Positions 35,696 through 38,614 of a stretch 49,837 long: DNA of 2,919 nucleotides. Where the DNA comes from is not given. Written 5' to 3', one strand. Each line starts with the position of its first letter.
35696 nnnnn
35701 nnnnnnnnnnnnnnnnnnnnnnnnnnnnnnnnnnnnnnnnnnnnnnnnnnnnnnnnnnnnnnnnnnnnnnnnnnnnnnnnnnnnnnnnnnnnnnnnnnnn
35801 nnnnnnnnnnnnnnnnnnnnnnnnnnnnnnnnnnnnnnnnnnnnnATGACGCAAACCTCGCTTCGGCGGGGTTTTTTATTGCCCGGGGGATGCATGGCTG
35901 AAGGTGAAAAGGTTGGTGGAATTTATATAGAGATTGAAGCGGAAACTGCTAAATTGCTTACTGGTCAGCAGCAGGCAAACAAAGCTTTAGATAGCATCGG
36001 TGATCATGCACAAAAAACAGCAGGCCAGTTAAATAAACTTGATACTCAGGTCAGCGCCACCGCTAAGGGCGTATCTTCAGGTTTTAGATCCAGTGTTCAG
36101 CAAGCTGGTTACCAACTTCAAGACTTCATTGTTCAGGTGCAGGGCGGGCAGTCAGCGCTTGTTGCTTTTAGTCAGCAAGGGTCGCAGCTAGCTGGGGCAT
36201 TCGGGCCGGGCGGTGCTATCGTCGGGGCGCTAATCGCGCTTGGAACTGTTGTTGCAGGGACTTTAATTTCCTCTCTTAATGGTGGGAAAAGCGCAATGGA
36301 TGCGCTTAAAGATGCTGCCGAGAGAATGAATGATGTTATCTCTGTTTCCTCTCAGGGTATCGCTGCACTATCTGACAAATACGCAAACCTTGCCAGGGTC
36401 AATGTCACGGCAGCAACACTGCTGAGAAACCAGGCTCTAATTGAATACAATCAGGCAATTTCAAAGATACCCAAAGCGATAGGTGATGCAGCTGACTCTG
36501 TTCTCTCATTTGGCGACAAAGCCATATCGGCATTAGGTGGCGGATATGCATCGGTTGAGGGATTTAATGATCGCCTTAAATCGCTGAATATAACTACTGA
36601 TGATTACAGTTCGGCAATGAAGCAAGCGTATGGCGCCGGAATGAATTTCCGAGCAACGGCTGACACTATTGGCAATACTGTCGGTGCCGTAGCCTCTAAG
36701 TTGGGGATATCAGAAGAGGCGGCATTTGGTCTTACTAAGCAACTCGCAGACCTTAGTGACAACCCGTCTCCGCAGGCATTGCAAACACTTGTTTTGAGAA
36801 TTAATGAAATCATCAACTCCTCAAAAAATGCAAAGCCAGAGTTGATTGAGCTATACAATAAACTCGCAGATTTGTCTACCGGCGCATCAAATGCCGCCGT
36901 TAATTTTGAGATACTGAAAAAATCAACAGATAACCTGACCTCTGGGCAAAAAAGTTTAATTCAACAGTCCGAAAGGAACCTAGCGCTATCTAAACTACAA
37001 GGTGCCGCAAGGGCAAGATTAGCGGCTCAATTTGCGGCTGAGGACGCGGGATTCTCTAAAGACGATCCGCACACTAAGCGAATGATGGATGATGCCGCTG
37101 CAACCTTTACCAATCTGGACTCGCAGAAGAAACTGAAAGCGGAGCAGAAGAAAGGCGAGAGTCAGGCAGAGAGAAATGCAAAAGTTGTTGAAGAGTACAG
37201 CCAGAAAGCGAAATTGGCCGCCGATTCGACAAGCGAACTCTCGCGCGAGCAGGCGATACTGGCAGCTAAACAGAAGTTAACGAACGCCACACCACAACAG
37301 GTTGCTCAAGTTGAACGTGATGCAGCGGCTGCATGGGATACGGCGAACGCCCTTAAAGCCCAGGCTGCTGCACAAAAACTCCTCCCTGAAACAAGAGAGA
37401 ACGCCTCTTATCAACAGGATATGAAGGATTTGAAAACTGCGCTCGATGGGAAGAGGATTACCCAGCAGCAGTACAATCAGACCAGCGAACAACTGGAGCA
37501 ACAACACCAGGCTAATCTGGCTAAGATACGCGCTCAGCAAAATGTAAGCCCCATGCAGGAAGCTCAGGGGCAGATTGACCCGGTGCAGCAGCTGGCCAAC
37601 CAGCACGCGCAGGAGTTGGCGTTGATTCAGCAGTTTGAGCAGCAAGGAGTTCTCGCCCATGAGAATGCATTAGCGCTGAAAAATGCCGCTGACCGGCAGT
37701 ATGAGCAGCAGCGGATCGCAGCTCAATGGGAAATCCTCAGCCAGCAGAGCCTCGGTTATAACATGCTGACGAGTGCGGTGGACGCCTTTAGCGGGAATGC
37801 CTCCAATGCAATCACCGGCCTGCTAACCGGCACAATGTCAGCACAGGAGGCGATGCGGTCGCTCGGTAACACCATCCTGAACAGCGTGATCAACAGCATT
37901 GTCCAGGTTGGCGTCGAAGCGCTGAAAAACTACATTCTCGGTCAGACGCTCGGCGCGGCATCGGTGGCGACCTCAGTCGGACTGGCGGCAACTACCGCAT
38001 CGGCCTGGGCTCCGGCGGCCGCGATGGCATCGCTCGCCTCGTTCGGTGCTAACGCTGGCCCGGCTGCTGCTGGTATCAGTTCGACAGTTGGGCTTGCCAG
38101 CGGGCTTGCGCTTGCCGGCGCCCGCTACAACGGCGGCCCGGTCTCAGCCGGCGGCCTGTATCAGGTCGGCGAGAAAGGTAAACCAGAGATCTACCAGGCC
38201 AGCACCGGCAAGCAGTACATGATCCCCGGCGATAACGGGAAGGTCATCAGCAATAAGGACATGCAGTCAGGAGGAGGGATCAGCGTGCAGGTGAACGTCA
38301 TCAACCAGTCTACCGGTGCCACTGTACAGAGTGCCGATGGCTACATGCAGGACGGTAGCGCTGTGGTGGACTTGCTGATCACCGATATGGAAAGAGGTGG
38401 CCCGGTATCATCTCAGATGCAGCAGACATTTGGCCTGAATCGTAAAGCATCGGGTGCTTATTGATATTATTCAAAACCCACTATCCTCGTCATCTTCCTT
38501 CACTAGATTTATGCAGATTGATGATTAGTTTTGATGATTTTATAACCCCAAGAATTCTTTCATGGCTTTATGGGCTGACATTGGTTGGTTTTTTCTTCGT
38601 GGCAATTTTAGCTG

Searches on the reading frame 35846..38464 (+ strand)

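Call 51: search_protein_families(library=phrogs, max_evalue=0.00001, proteins=[window:35846-38464:+])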
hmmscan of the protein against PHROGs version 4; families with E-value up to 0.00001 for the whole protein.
window:35846-38464:+ (872 aa): 7 families
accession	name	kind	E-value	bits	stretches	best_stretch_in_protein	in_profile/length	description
phrog_1538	-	tail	3.1e-193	645.7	1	21-869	3-810/811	tail length tape measure protein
phrog_1107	-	tail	5.1e-189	631.9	2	240-871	616-1251/1252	tail length tape measure protein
phrog_19547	-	unknown function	5.1e-96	323.7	1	360-819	75-486/533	-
phrog_339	-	tail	2e-13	50.5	1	35-860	341-1121/1123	tail length tape measure protein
phrog_12798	-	tail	1.4e-09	37.8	1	72-760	262-924/1031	tail length tape measure protein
phrog_2854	-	tail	9.1e-09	35.5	1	33-868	188-854/855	tail length tape measure protein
phrog_24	-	tail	3.4e-06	26.5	1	292-868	518-1065/1151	tail length tape measure protein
